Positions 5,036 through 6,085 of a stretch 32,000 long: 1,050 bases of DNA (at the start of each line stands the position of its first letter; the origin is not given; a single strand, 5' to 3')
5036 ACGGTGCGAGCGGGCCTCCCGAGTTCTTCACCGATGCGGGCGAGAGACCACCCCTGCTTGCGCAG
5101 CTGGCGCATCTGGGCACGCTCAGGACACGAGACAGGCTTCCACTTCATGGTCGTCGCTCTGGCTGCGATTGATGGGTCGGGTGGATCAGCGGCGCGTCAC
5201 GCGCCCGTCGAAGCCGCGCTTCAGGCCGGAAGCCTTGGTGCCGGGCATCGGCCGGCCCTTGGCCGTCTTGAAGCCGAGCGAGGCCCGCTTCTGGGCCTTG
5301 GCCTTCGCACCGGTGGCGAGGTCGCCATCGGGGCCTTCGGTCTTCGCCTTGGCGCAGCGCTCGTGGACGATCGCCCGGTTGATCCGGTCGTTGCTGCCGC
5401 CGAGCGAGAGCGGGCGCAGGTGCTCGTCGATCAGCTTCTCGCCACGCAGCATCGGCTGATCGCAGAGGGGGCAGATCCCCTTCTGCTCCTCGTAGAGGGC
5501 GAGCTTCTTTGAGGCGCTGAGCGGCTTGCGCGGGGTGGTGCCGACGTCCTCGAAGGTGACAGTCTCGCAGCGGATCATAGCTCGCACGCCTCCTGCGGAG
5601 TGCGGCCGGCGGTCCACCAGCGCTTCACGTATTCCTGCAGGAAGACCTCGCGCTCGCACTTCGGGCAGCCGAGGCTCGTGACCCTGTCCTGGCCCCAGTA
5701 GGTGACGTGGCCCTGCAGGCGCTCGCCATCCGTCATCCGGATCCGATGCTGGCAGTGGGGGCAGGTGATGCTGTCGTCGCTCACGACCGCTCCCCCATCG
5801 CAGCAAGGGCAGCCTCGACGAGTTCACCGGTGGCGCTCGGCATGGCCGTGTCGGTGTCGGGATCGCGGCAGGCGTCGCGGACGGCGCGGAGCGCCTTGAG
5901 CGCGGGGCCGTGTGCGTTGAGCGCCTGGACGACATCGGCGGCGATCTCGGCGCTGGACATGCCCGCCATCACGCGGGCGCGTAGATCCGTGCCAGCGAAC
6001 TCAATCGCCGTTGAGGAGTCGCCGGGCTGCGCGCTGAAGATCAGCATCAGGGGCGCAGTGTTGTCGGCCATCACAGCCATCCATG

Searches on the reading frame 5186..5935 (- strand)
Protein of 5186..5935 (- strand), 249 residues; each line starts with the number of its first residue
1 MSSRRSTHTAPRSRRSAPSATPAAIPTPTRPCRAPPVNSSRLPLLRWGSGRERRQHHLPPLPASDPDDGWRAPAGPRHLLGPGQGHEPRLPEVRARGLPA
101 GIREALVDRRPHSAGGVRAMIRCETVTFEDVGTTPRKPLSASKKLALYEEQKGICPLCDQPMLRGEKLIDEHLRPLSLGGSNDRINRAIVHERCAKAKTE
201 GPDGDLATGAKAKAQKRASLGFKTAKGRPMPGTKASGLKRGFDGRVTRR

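Call 23: search_protein_families(library=phrogs, proteins=[window:5186-5935:-], max_evalue=0.001)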
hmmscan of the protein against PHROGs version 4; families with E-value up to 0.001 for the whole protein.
window:5186-5935:- (249 aa): 6 families
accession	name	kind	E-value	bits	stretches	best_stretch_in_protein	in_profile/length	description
phrog_333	-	DNA, RNA and nucleotide metabolism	8.8e-10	39.9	1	134-249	12-134/138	HNH endonuclease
phrog_5718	-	DNA, RNA and nucleotide metabolism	1.9e-05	24.9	1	134-216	109-191/394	HNH endonuclease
phrog_7785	-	DNA, RNA and nucleotide metabolism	6.5e-05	24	1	136-201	54-114/147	HNH endonuclease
phrog_6050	-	DNA, RNA and nucleotide metabolism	0.00017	21.5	1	142-200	301-359/402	HNH endonuclease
phrog_9645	-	DNA, RNA and nucleotide metabolism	0.0003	21.5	1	146-213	14-84/168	HNH endonuclease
phrog_338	-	DNA, RNA and nucleotide metabolism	0.00083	19.8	0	130-205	186-266/340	HNH endonuclease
